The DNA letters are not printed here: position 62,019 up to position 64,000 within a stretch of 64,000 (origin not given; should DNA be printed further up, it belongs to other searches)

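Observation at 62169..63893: OLD-family nuclease of GajA-like size: stand-alone class 1 OLD or Gabija with gajB beyond the window?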

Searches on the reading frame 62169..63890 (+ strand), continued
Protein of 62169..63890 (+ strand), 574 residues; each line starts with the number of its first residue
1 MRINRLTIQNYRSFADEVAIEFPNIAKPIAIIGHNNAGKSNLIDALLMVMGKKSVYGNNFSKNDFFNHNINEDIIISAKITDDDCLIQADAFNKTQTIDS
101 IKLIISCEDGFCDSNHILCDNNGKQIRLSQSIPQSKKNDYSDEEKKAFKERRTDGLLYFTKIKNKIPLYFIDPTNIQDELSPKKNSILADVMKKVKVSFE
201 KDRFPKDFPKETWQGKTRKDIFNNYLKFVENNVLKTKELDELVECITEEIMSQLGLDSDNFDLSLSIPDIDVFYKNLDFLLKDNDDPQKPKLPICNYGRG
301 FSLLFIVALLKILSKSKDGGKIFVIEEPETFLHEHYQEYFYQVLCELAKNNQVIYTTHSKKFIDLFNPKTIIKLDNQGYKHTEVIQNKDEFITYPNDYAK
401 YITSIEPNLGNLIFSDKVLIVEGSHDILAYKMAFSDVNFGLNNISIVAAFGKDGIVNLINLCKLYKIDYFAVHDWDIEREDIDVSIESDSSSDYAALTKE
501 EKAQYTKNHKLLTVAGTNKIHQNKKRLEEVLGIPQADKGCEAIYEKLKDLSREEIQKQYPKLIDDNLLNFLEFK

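Call 17: find_encoding_contigs(protein=P0014, flank=6000, max_places=3)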
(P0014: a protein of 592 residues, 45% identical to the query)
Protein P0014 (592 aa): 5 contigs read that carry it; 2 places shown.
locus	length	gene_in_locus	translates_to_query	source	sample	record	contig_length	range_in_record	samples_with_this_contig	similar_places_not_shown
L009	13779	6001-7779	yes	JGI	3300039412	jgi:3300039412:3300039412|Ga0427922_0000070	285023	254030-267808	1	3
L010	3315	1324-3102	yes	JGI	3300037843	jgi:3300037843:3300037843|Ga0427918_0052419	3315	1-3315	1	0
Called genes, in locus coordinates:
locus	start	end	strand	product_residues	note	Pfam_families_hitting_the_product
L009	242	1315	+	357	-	-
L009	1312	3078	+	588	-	PF26398:Cap2_linker, PF00899:ThiF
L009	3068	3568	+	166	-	PF14464:Prok-JAB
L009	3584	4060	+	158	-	-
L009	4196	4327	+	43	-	-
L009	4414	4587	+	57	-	-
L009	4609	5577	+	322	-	-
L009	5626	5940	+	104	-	-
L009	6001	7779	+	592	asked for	PF02463:SMC_N, PF13175:AAA_15, PF13476:AAA_23, PF13304:AAA_21, PF20469:OLD-like_TOPRIM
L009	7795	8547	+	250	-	-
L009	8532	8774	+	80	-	PF09903:DUF2130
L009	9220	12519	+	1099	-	PF02384:N6_Mtase, PF20473:MmeI_Mtase (faint), PF07669:Eco57I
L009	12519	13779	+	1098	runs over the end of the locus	PF13091:PLDc_2, PF00176:SNF2-rel_dom, PF04851:ResIII, PF00270:DEAD (weak), PF00271:Helicase_C, PF12137:RapA_C (weak)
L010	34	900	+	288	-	-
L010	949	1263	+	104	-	-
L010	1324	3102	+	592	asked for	PF02463:SMC_N, PF13175:AAA_15, PF13476:AAA_23, PF13304:AAA_21, PF20469:OLD-like_TOPRIM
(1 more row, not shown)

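Call 19: search_protein_families(library=pfam, proteins=[L006:7801-8550:+, L009:7795-8544:+, L001:6946-7635:-, L001:7966-9159:+, L001:9155-10150:+, L006:5653-5886:+, L009:5626-5937:+], max_evalue=1)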
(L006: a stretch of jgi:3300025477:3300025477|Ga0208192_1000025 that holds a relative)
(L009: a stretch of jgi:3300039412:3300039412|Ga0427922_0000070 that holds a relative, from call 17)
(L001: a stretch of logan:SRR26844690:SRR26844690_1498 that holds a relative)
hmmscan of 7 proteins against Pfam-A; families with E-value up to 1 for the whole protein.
L006:7801-8550:+ (250 aa): 4 families
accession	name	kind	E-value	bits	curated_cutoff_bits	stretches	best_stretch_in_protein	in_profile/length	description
PF04791.21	LMBR1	-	0.13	11.5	31.9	1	30-126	201-295/510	LMBR1-like membrane protein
PF17363.7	DUF5388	-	0.28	12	26.1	0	58-85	27-54/64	Family of unknown function (DUF5388)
PF18502.6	Mrpl_C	-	0.38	11.5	25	0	34-87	25-77/111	54S ribosomal protein L8 C-terminal domain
PF11829.13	DUF3349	-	0.72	11.1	28.3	0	161-192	59-90/94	Protein of unknown function (DUF3349)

L009:7795-8544:+ (250 aa): 1 family
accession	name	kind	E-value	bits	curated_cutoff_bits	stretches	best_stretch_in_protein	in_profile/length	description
PF04791.21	LMBR1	-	0.21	10.8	31.9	1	17-123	188-290/510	LMBR1-like membrane protein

L001:6946-7635:- (229 aa): 6 families
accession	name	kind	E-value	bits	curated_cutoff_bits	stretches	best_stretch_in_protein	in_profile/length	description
PF20172.3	DUF6538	-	1.2e-09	38.1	27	1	5-62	2-59/60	Domain of unknown function (DUF6538)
PF09635.15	MetRS-N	-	0.034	15.1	24.8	1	39-146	12-111/121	MetRS-N binding domain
PF23353.1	BBS2_hp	-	0.069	13.7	27.7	1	146-187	50-91/98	BBS2 hairpin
PF10593.14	Z1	-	0.074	13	25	1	61-175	23-113/228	Z1 domain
PF15599.11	Imm63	-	0.11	13.1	26.7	0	142-180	22-59/82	Immunity protein 63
PF10750.14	DUF2536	-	0.12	12.7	27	1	152-190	25-61/68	Protein of unknown function (DUF2536)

L001:7966-9159:+ (398 aa): 3 families
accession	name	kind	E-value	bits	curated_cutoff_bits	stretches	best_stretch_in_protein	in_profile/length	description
PF03235.19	GmrSD_N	-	6.9e-29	101.8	33.2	1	54-199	2-198/199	GmrSD restriction endonuclease, N-terminal domain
PF16803.11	DRE2_N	-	0.07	13.8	23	1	161-201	18-58/130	Fe-S cluster assembly protein DRE2 N-terminus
PF09288.16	UBA_3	-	0.35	11.1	20.4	1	5-30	24-49/55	Fungal ubiquitin-associated domain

L001:9155-10150:+ (332 aa): 4 families
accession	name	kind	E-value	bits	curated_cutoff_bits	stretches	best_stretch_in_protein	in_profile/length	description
PF18735.6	HEPN_RiboL-PSP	-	1.4e-07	32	28.4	1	37-220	28-189/191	RiboL-PSP-HEPN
PF18737.6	HEPN_MAE_28990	-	1.3e-06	29.2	26.8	1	38-221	35-200/211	MAE_28990/MAE_18760-like HEPN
PF18739.6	HEPN_Apea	-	0.00082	20.2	24.4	1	139-215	45-117/136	Apea-like HEPN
PF08678.16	Rsbr_N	-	0.082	13.5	27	1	136-222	41-120/130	Rsbr N terminal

L006:5653-5886:+ (78 aa): 0 families

L009:5626-5937:+ (104 aa): 3 families
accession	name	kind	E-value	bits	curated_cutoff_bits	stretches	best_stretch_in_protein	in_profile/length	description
PF03208.24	PRA1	-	0.086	12.8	30.1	1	5-67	49-111/143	PRA1 family protein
PF19744.4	DUF6232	-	0.6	11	27.4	1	12-45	55-88/117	Family of unknown function (DUF6232)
PF10112.14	Halogen_Hydrol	-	0.81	10.1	29.8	0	50-91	5-45/191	5-bromo-4-chloroindolyl phosphate hydrolysis protein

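Call 20: search_protein_families(library=padloc, proteins=[L006:7801-8550:+, L009:7795-8544:+, L001:6946-7635:-, L001:7966-9159:+, L001:9155-10150:+, L006:6001-7791:+, L009:6001-7776:+], max_evalue=0.01)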
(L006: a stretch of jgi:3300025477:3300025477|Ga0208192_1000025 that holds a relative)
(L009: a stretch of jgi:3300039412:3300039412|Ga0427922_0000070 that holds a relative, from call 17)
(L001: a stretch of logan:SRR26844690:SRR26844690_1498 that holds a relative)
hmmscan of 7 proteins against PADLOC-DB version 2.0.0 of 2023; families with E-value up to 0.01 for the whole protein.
L006:7801-8550:+ (250 aa): 1 family
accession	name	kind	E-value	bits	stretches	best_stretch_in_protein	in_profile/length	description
PDLC02347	AbiJ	-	0.0077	14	0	19-179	26-200/281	AbiJ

L009:7795-8544:+ (250 aa): 0 families

L001:6946-7635:- (229 aa): 0 families

L001:7966-9159:+ (398 aa): 3 families
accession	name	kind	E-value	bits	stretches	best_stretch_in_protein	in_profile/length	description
PDLC03877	NsnA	-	5.3e-62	208.3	1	19-391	24-380/385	-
PDLC04027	PD-T4-2_A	-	4.8e-39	132.4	1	61-365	53-333/363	-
PDLC03418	REase_II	-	1.3e-12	45.5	1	58-205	30-164/372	Type II restriction enzyme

L001:9155-10150:+ (332 aa): 0 families

L006:6001-7791:+ (597 aa): 107 families (the best 25 are shown)
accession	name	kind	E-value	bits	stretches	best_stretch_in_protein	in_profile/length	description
PDLC02358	Old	-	7.3e-38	128.7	1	1-558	2-518/578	Old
PDLC02979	AriA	-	2.3e-31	107.9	1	1-365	1-373/373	-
PDLC00070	GajA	-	3.9e-28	96.4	2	227-564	194-531/596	AAA ATPase domain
PDLC00066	GajA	-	6.8e-27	92.2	2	226-495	182-438/567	AAA ATPase domain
PDLC00090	GajA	-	2.5e-26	90.6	2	223-500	199-487/659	AAA ATPase domain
PDLC00081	GajA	-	2.6e-26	90.5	2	198-494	162-438/574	AAA ATPase domain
PDLC00069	GajA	-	2.4e-22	77.2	2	324-546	337-553/687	AAA ATPase domain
PDLC04135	mad3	-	2.7e-22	77.8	1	2-365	1-327/374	mads_3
PDLC02980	AriA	-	6.2e-22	76.9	2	246-362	199-300/304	-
PDLC00065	GajA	-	1.9e-21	74.5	1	1-532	1-542/670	AAA ATPase domain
PDLC00067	GajA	-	4.3e-21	73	2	323-495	306-466/604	AAA ATPase domain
PDLC00086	GajA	-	4.5e-21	73.3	2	222-498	201-472/600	AAA ATPase domain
PDLC00092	GajA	-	7.1e-21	72.3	2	305-512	295-493/604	AAA ATPase domain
PDLC00085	GajA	-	1.2e-19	68.6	2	1-80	1-69/580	AAA ATPase domain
PDLC00094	GajA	-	1.5e-19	67.9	2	291-491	263-455/569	AAA ATPase domain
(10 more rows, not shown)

L009:6001-7776:+ (592 aa): 100 families (the best 25 are shown)
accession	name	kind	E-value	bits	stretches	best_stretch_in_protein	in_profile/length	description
PDLC02358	Old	-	2e-38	130.6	1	1-557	2-502/578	Old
PDLC00070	GajA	-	3.3e-29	100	2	222-557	191-526/596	AAA ATPase domain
PDLC02979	AriA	-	9.1e-28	96.1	1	1-363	1-373/373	-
PDLC00081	GajA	-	2.3e-27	94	1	1-496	1-447/574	AAA ATPase domain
PDLC00066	GajA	-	1e-26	91.6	2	225-492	183-437/567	AAA ATPase domain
PDLC00090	GajA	-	2.1e-23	80.9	1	1-492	1-481/659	AAA ATPase domain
PDLC00065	GajA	-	2.8e-21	74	2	187-546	212-568/670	AAA ATPase domain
PDLC00069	GajA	-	3.5e-21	73.3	2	271-464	277-474/687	AAA ATPase domain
PDLC02980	AriA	-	4.6e-21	74.1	1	32-360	4-300/304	-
PDLC04135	mad3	-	8e-21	73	1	2-376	1-339/374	mads_3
PDLC00092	GajA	-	8.8e-21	72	2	301-564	293-539/604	AAA ATPase domain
PDLC00086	GajA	-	6.3e-20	69.5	2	237-499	221-475/600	AAA ATPase domain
PDLC00067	GajA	-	8e-20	68.8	2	321-490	306-462/604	AAA ATPase domain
PDLC00085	GajA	-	4.6e-19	66.6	2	350-564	317-499/580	AAA ATPase domain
PDLC00077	GajA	-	5.6e-18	62.8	2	183-578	213-580/616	AAA ATPase domain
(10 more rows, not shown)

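Call 22: find_related_loci(query=A1, collection=genome_contigs, flank=6000)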
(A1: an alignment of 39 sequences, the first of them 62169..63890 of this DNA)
Query A1 (574 aa) in genome_contigs; peptide patterns used: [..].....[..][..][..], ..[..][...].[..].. (x = any residue, [..] = any of these).
124 stretches matched a pattern; 82 encode a relative of the query (tblastn E <= 1e-3); the best 80 are kept; 80 distinct loci.
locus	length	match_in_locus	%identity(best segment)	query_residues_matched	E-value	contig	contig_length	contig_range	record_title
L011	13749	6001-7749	44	1-571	9e-159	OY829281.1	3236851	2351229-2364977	MAG: Balneolaceae bacterium isolate c63fa63d-abcb-44aa-a049-ecdd770e9aed genome assembly, chromosome: 1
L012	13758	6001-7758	44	1-571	3e-156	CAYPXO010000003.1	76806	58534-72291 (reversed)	MAG TPA_asm: uncultured Pseudomonadales bacterium isolate SRP323688_co1_104 genome assembly, contig: NODE_666_length_768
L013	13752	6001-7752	43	1-574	2e-149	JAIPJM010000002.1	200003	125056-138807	MAG: Candidatus Neomarinimicrobiota bacterium isolate Tobar14m-G35 Tobar14m-C22, whole genome shotgun sequence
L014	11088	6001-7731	43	1-571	2e-142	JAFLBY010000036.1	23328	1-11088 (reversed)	MAG: Candidatus Kapaibacterium sp. isolate UWPOB_KAPA1 gnl_X_FIELABBJ_36, whole genome shotgun sequence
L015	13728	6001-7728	38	1-572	1e-138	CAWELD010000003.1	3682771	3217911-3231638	MAG: uncultured Gemmatimonadales bacterium isolate MFD05684.bin.1.381 genome assembly, contig: contig_20546, whole genom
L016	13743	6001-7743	42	1-571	2e-146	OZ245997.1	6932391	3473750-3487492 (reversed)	MAG: Putridiphycobacter sp. isolate 93b65e7c-df33-47fe-a13d-f2a40af56898 genome assembly, chromosome: 1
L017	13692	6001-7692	39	1-574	2e-123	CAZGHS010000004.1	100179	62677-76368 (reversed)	MAG TPA_asm: uncultured Gammaproteobacteria bacterium isolate SRP286056_co1_760 genome assembly, contig: NODE_152_length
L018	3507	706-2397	39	2-571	1e-122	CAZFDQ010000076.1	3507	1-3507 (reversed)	MAG TPA_asm: uncultured Pseudomonadota bacterium isolate SRP067234_co1_40 genome assembly, contig: k99_814089, whole gen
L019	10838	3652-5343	38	2-571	1e-117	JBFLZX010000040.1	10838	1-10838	MAG: Patescibacteria group bacterium isolate MAG122 MAG122_40, whole genome shotgun sequence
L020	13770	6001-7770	45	1-574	1e-157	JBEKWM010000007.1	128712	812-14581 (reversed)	MAG: Sedimentisphaerales bacterium isolate SPRUCE 628 SPRUCE_628_7, whole genome shotgun sequence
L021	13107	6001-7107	45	215-572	9e-105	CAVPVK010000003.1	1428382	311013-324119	MAG: uncultured Planctomycetia bacterium isolate MFD00082.bin.2.49 genome assembly, contig: contig_1250, whole genome sh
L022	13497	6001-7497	37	1-537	2e-84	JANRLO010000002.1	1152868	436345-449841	MAG: Candidatus Caenarcanales bacterium isolate bins.75 k141_3804622, whole genome shotgun sequence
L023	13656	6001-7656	33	1-574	9e-80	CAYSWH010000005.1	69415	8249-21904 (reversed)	MAG TPA_asm: uncultured Candidatus Saccharibacteria bacterium isolate binchicken_co8_316 genome assembly, contig: NODE_2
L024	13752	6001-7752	33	1-574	2e-70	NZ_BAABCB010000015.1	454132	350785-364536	Winogradskyella damuponensis strain JCM 17633 sequence15, whole genome shotgun sequence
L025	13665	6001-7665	31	1-573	2e-69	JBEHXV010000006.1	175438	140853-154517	MAG: Bacteroidota bacterium isolate ES1.bin.99 NODE_87_length_175438_cov_6.052607, whole genome shotgun sequence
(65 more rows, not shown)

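Call 27: search_protein_families(library=pfam, alignment_id=A2, max_evalue=0.0001)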
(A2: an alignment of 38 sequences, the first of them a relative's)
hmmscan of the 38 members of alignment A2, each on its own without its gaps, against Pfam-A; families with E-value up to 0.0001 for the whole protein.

A. member 1, L013:7948-10107:+ (720 aa): 2 families
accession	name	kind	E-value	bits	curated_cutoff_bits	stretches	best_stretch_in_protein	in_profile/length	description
PF09549.16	RE_Bpu10I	-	2.2e-84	282.8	25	1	504-720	1-218/218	Bpu10I restriction endonuclease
PF01555.25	N6_N4_Mtase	-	2.5e-14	54.2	26.7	1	17-80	153-216/221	DNA methylase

B. families by the number of members that match (of 38 scanned): 34 families (the first 25 are shown)
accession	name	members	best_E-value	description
PF13175.12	AAA_15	4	8.4e-83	AAA ATPase domain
PF04326.19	SLFN_AlbA_2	4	6.7e-17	Schlafen, AlbA_2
PF13304.12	AAA_21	4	6.2e-16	AAA domain, putative AbiEii toxin, Type IV TA system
PF03235.19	GmrSD_N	3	2.9e-34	GmrSD restriction endonuclease, N-terminal domain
PF14281.12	PDDEXK_4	3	4.4e-27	PD-(D/E)XK nuclease superfamily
PF02463.25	SMC_N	3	3e-07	RecF/RecN/SMC N terminal domain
PF11398.14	DUF2813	2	7e-09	Protein of unknown function (DUF2813)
PF13476.12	AAA_23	2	4.5e-08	AAA domain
PF13310.11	Virulence_RhuM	1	1e-108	Virulence protein RhuM family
PF11867.13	T1RH-like_C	1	7.2e-92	Type I restriction enzyme HindI endonuclease subunit-like, C-terminal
PF09549.16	RE_Bpu10I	1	2.2e-84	Bpu10I restriction endonuclease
PF19570.5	DUF6088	1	1.4e-62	Family of unknown function (DUF6088)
PF18766.7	SWI2_SNF2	1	1.5e-54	SWI2/SNF2 ATPase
PF02129.25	Peptidase_S15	1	1.6e-44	X-Pro dipeptidyl-peptidase (S15 family)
PF04313.20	HSDR_N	1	1.9e-28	Type I restriction enzyme R protein N terminus (HSDR_N)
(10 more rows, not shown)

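Call 28: search_protein_families(library=pfam, alignment_id=A3, max_evalue=0.0001)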
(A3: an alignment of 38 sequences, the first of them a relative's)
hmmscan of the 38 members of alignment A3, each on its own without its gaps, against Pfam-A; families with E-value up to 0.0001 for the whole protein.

A. member 1, L011:5488-5877:+ (130 aa): 1 family
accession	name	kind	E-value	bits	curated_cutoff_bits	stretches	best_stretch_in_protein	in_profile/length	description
PF14137.11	DUF4304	-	3.7e-16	59.6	23.2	1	18-122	1-86/115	Domain of unknown function (DUF4304)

B. families by the number of members that match (of 38 scanned): 33 families (the first 25 are shown)
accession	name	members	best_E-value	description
PF01420.25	Methylase_S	11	7.2e-44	Type I restriction modification DNA specificity domain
PF12008.13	EcoR124_C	2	1.2e-68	Type I restriction and modification enzyme - subunit R C terminal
PF18766.7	SWI2_SNF2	2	1.1e-66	SWI2/SNF2 ATPase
PF22679.2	T1R_D3-like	2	2.5e-56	Type I restriction enzyme subunit R domain 3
PF04851.21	ResIII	2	1.6e-42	Type III restriction enzyme, res subunit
PF04313.20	HSDR_N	2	6.1e-39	Type I restriction enzyme R protein N terminus (HSDR_N)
PF02384.22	N6_Mtase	2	4e-34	N-6 DNA Methylase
PF13676.11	TIR_2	2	3.1e-16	TIR domain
PF07669.17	Eco57I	2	2.4e-11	Eco57I restriction-modification methylase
PF00270.35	DEAD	2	6.9e-11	DEAD/DEAH box helicase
PF00176.29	SNF2-rel_dom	2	4.4e-05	SNF2-related domain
PF11463.14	R-HINP1I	1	1e-69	R.HinP1I restriction endonuclease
PF09520.16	RE_TdeIII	1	5.3e-61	Type II restriction endonuclease, TdeIII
PF01555.25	N6_N4_Mtase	1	3.2e-47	DNA methylase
PF01551.29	Peptidase_M23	1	1.6e-32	Peptidase family M23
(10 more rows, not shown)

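Call 45: predict_structure(alignment_id=A1)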
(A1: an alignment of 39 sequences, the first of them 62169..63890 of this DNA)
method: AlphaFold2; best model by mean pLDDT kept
length: 574 residues; sequences in the alignment: 39
mean_pLDDT: 83.8   pTM: 0.79
mean pLDDT of the five models: 83.8, 82.7, 82.2, 81.7, 80.8
residues with pLDDT >= 90: 180; 70-90: 328; 50-70: 56; < 50: 10
segments of 3 or more residues with pLDDT < 50: 399-407
pLDDT, mean of each block of 10 residues (from residue 1): 95 94 93 90 95 83 93 95 62 71 91 90 74 56 67 65 86 86 80 85 87 87 85 83 87 82 76 79 80 82 89 86 92 83 94 93 86 88 85 54 52 88 88 87 86 87 91 86 85 87 90 91 82 86 91 90 89 72
secondary structure, 60 per line:
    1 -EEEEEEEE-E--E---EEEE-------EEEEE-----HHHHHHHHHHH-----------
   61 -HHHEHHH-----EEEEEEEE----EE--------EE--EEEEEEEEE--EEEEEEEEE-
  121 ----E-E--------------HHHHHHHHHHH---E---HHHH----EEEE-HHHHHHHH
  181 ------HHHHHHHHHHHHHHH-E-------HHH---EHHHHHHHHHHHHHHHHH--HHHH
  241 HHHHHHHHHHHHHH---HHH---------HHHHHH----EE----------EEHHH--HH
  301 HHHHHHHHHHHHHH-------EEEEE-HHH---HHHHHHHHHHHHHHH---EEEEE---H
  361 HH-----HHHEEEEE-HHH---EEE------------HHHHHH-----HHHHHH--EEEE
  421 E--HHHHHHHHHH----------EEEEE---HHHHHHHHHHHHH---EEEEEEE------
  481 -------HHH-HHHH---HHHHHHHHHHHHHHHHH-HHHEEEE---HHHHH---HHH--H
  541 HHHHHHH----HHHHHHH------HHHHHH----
elements in order: E2-9 E18-21 E29-33 H39-49 E74-81 E100-108 E111-119 H142-152 H160-163 E168-171 H173-180 H187-201 H218-234 H237-254 H270-275 H299-314 E322-326 H334-348 E352-356 E371-375 E383-385 H398-403 H409-414 E417-421 H424-433 E444-448 H452-464 E468-474 H492-495 H499-515 E520-523 H527-531 H540-547 H552-558 H565-570
